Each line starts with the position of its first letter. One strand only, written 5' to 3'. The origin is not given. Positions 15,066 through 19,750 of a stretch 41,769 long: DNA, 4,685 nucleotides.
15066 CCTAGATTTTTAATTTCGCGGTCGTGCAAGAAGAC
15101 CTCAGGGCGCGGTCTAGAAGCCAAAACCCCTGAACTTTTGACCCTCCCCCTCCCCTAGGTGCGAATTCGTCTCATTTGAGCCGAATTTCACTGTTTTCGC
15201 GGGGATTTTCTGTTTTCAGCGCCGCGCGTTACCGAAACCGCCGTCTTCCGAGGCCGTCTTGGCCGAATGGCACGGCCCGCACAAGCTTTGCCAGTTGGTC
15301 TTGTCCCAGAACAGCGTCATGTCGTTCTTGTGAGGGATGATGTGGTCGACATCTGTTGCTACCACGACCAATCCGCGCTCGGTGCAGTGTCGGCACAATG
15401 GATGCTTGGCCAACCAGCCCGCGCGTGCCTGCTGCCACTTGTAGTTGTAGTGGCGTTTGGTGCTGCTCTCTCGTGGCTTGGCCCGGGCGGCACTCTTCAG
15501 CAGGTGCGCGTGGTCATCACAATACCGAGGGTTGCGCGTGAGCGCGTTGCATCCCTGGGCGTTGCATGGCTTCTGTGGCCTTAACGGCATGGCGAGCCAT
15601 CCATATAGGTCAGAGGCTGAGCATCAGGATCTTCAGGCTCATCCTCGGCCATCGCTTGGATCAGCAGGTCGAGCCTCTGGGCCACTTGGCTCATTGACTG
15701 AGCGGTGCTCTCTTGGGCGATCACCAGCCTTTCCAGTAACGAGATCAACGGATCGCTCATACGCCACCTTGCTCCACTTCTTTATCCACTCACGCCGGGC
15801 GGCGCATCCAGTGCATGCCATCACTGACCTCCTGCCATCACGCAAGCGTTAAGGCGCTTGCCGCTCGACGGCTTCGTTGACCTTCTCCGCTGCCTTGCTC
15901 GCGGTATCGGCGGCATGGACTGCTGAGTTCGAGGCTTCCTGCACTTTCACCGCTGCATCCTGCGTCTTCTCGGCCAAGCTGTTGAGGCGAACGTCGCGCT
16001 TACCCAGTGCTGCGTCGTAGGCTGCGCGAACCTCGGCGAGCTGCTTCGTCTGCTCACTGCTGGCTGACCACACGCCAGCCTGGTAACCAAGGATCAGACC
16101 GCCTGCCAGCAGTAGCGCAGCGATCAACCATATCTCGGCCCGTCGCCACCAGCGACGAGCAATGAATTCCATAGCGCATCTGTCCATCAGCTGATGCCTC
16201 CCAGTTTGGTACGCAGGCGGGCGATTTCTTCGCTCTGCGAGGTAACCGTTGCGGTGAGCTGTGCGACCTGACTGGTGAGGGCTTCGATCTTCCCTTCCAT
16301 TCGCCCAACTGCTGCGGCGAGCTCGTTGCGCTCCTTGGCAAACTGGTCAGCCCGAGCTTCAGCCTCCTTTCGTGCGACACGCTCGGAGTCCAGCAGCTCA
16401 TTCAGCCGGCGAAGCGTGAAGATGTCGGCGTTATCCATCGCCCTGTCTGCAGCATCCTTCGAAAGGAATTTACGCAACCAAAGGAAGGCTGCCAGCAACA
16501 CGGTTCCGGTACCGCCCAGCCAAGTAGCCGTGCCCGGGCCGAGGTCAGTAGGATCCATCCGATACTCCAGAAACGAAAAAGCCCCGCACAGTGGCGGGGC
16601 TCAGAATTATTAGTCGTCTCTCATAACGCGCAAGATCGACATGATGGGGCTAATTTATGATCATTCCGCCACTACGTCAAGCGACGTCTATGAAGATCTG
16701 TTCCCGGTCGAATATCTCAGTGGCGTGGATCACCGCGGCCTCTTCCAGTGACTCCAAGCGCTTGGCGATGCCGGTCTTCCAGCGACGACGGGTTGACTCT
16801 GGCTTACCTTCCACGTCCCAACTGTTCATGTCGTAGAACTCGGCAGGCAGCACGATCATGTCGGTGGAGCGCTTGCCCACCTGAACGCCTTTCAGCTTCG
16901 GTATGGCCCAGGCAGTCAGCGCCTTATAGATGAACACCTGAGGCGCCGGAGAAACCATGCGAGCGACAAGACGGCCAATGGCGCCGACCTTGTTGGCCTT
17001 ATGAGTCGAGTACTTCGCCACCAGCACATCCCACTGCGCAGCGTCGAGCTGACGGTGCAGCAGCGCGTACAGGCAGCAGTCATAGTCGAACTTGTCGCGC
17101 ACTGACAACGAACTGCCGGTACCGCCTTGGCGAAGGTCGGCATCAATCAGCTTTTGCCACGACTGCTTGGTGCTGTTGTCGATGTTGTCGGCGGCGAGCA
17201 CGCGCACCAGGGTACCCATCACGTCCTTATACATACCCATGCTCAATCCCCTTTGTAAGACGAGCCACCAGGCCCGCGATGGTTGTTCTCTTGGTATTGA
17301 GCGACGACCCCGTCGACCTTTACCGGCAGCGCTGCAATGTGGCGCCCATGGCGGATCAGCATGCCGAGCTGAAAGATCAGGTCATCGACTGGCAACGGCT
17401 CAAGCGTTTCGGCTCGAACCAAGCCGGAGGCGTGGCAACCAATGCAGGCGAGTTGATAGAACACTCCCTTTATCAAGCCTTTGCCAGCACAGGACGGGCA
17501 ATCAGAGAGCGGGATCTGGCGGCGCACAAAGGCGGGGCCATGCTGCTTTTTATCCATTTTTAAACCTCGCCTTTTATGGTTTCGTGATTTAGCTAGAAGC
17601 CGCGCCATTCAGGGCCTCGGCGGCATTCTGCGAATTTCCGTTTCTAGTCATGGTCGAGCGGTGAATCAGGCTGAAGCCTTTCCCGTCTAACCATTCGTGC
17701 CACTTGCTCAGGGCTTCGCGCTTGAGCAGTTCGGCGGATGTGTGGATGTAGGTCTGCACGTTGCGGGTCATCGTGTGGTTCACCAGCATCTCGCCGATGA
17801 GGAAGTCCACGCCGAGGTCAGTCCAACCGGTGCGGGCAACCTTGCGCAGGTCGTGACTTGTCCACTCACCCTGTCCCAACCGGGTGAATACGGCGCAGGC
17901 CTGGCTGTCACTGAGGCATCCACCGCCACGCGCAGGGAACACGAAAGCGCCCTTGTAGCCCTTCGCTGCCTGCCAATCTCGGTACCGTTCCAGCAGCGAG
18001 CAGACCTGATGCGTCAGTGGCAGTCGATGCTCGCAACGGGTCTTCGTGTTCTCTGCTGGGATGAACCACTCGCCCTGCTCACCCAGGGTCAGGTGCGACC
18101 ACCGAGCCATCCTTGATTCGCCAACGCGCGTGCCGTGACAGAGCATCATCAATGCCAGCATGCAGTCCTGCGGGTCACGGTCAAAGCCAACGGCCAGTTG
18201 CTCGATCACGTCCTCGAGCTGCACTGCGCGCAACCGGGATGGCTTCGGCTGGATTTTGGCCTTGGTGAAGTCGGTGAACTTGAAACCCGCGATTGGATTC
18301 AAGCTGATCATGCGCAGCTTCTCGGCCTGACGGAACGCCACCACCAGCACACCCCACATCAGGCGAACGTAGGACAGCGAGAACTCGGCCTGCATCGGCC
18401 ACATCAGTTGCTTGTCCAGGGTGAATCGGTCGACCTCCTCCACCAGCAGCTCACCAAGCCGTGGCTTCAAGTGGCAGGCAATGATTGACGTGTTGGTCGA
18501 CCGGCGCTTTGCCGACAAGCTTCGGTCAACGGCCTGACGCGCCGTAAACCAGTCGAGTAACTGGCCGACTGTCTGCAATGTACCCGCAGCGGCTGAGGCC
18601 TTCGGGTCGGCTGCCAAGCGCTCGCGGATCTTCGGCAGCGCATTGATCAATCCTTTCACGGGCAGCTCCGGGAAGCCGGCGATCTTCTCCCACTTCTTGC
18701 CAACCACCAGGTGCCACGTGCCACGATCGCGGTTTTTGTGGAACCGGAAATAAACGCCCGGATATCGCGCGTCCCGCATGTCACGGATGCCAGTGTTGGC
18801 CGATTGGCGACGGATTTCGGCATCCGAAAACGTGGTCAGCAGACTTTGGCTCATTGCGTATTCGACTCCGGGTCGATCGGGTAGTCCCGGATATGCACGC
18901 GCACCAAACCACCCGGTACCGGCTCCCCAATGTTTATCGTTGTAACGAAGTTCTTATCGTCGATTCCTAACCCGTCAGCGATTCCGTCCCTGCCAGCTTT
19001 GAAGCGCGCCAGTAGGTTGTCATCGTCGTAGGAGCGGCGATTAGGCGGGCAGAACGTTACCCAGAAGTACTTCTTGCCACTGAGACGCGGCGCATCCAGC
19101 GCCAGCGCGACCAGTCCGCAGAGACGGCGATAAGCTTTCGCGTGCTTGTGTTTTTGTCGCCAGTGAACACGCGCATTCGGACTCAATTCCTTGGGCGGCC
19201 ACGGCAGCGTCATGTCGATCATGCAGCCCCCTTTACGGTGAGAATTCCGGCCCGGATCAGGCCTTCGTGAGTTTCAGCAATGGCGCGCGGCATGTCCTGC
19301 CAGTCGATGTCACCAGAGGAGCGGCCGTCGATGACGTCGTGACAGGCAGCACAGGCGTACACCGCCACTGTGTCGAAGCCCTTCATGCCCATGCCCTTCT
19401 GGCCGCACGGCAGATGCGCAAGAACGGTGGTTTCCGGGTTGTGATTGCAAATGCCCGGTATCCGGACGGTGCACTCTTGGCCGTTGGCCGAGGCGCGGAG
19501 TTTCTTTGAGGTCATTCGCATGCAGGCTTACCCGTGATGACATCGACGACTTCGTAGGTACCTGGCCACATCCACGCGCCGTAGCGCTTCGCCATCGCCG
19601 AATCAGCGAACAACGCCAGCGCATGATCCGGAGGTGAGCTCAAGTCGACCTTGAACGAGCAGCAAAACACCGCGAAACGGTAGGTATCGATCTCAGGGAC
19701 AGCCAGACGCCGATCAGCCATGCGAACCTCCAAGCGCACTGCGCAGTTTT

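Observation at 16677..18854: Second, catalytically intact tyrosine recombinase inside the nin/late-control operon, next to a DnaJ-type zinc-finger protein and an unclassified Q-position protein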

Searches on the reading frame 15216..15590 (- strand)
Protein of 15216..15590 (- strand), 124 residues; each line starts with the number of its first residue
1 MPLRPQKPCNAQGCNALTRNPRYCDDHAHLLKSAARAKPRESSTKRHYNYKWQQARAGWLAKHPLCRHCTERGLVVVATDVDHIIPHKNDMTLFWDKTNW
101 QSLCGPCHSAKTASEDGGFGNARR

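Call 3: search_protein_families(library=pfam, proteins=[window:15216-15590:-], max_evalue=0.01)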
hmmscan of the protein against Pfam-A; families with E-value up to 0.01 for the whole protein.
window:15216-15590:- (124 aa): 2 families
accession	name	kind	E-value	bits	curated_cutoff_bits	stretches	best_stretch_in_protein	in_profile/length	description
PF01844.29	HNH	-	3.8e-09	37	21.4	1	66-113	1-46/47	HNH endonuclease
PF24734.1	DUF7685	-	0.0077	16.5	27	0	89-115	12-39/43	Domain of unknown function (DUF7685)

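Call 4: search_protein_families(library=phrogs, proteins=[window:15216-15590:-], max_evalue=0.001)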
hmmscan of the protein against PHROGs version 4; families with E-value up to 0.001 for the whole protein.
window:15216-15590:- (124 aa): 10 families
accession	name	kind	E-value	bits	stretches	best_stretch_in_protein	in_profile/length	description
phrog_144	-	DNA, RNA and nucleotide metabolism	2.1e-36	126.2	1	1-121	17-142/175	HNH endonuclease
phrog_2323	-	DNA, RNA and nucleotide metabolism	1.9e-31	109.3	1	37-121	9-93/113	HNH endonuclease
phrog_589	-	DNA, RNA and nucleotide metabolism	2.3e-28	100.1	1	14-117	47-144/179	HNH endonuclease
phrog_5956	-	DNA, RNA and nucleotide metabolism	7.2e-20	72.1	1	39-117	34-113/138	HNH endonuclease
phrog_333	-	DNA, RNA and nucleotide metabolism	3.4e-11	44.4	1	39-116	7-83/138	HNH endonuclease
phrog_4581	-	head and packaging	3.5e-11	44.1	1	41-115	41-112/395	terminase small subunit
phrog_6050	-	DNA, RNA and nucleotide metabolism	4.3e-10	40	1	42-115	291-361/402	HNH endonuclease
phrog_119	-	DNA, RNA and nucleotide metabolism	4.6e-10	39.9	1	38-116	177-259/443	HNH endonuclease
phrog_3106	-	DNA, RNA and nucleotide metabolism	3.5e-07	31.2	1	21-116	116-225/252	HNH endonuclease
phrog_338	-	DNA, RNA and nucleotide metabolism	3.2e-05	24.5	1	33-116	180-264/340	HNH endonuclease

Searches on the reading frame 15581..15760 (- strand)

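Call 100: search_protein_families(library=phrogs, proteins=[window:15581-15760:-], max_evalue=0.001)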
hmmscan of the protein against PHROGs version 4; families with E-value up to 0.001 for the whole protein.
window:15581-15760:- (59 aa): 2 families
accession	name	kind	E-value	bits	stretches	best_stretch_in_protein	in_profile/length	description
phrog_2612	-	unknown function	3.1e-13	50.8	1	1-59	1-66/66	-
phrog_9736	-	unknown function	5.1e-09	37.2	1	16-59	75-118/121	-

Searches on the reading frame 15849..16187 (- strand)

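Call 3: search_protein_families(library=pfam, proteins=[window:15849-16187:-], max_evalue=0.01)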
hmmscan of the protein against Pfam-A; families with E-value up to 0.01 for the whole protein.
window:15849-16187:- (112 aa): 0 families

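Call 4: search_protein_families(library=phrogs, proteins=[window:15849-16187:-], max_evalue=0.001)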
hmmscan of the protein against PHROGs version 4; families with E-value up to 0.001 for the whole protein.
window:15849-16187:- (112 aa): 1 family
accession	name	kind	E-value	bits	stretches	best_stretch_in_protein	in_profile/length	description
phrog_6065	-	unknown function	1.1e-45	155.6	1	1-111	1-111/112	-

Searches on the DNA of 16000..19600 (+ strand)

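Call 5: search_dna_similar(query=window:16000-19600:+, collection=phages, mode=near, max_rows=30)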
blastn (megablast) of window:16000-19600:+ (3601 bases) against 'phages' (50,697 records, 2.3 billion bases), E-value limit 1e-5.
Records with a match: 3; places in all: 3; records where one place covers at least 80% of the query: 0.
Best place of each record, by identity: 80-90% 3.
By first word of the organism name: Pseudomonas 2; Bacteriophage 1.
By host as written in the record: - 1; Pseudomonas sivasensis W-6 1; Pseudomonas sp. 1.
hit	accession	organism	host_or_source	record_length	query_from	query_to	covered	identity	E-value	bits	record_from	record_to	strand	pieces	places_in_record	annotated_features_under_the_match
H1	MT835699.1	Bacteriophage sp.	human fecal samples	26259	147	2786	66%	81.1%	0e+0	1903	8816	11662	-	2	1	record has no annotation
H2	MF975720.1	Pseudomonas phage VW-6S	Pseudomonas sivasensis W-6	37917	1555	2789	34%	83.4%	0e+0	1140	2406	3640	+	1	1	integrase | hypothetical protein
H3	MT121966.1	Pseudomonas phage SC_8_H2H8_2017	Pseudomonas sp.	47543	1555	2789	34%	83.1%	0e+0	1118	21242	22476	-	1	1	integrase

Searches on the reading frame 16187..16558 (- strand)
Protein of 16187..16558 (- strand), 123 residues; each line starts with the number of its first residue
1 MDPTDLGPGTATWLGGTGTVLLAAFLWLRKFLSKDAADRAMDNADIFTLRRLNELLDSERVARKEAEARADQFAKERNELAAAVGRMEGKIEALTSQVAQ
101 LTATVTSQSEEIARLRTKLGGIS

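Call 3: search_protein_families(library=pfam, proteins=[window:16187-16558:-], max_evalue=0.01)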
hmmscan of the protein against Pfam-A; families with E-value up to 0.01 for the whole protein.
window:16187-16558:- (123 aa): 9 families
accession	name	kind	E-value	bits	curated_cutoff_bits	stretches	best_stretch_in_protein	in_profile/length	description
PF11932.13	DUF3450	-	6.8e-07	29.3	32.6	1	49-122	18-91/241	Protein of unknown function (DUF3450)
PF25014.1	NET2A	-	5.5e-05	23.6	33.1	1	57-118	100-161/235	NET2A-like domain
PF02403.27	Seryl_tRNA_N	-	0.0023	18.6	28.2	1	61-119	36-97/108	Seryl-tRNA synthetase N-terminal domain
PF16526.10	CLZ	-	0.0031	18.3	26.7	1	70-114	19-63/71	C-terminal leucine zipper domain of cyclic nucleotide-gated channels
PF04859.17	DUF641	-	0.0046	17.7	27.6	1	40-120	38-115/127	Plant protein of unknown function (DUF641)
PF13863.11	DUF4200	-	0.0048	17.7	29.7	1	50-107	48-105/119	Domain of unknown function (DUF4200)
PF11559.13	ADIP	-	0.0049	17.4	34.3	1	46-119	37-110/151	Afadin- and alpha -actinin-Binding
PF15397.11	DUF4618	-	0.0057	16.6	34.9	1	69-117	61-109/258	Domain of unknown function (DUF4618)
PF10046.14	BLOC1_2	-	0.0077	17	33.4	1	40-117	16-93/96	Biogenesis of lysosome-related organelles complex-1 subunit 2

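Call 4: search_protein_families(library=phrogs, proteins=[window:16187-16558:-], max_evalue=0.001)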
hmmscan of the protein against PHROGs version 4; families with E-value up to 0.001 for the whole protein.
window:16187-16558:- (123 aa): 4 families
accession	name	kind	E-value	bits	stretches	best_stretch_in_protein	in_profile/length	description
phrog_2658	-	other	1e-46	159.3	1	3-120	1-125/126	hol-like chemotaxis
phrog_9319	-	unknown function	7.3e-05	24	1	82-116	5-39/68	-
phrog_736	-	unknown function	0.00038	21.6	1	12-105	13-93/112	-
phrog_30686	-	unknown function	0.00055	21.6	0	94-117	55-78/109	-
